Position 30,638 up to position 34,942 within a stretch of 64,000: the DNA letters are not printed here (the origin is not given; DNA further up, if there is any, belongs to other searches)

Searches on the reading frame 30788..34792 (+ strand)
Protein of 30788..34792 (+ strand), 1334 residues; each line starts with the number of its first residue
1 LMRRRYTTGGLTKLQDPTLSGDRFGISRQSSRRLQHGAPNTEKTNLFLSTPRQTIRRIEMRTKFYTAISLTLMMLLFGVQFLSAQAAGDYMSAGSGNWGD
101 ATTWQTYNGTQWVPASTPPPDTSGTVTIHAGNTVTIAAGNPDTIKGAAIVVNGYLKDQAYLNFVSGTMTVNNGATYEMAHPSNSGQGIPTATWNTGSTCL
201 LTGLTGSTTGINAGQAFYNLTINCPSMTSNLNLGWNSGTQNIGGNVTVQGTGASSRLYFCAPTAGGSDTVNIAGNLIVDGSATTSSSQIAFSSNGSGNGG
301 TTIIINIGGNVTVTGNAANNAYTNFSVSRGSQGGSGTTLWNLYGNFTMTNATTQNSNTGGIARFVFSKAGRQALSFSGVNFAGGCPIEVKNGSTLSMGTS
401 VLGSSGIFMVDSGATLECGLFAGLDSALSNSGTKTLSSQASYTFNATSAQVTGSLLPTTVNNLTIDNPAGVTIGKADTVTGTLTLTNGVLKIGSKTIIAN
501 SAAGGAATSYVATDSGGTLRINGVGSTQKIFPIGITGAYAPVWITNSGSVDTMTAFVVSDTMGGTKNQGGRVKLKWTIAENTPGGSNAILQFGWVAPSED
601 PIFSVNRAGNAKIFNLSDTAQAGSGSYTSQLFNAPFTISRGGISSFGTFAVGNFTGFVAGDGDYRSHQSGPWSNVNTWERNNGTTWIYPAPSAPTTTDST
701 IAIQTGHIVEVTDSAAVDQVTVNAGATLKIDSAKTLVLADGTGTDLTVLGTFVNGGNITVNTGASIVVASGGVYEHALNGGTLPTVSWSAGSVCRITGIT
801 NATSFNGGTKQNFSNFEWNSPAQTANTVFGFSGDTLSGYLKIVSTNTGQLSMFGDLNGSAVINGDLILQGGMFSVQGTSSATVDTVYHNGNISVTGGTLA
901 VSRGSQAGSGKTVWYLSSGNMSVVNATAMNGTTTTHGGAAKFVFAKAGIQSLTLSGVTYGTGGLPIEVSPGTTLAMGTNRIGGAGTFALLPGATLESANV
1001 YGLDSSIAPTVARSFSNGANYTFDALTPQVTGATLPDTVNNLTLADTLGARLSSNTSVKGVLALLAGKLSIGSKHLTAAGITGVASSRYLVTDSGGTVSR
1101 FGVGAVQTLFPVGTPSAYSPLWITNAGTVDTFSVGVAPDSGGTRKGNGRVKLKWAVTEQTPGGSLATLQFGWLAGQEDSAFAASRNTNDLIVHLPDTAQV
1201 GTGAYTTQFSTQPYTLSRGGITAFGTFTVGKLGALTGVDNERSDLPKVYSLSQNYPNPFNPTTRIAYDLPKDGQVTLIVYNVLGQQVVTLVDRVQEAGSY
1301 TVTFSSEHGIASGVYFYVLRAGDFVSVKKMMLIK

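Call 9: search_protein_families(library=pfam, proteins=[window:30788-34792:+])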
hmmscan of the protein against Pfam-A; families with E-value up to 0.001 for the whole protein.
window:30788-34792:+ (1334 aa): 1 family
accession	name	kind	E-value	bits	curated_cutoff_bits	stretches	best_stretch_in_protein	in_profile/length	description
PF18962.6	Por_Secre_tail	-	2e-05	25.2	27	1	1255-1331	2-74/75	Secretion system C-terminal sorting domain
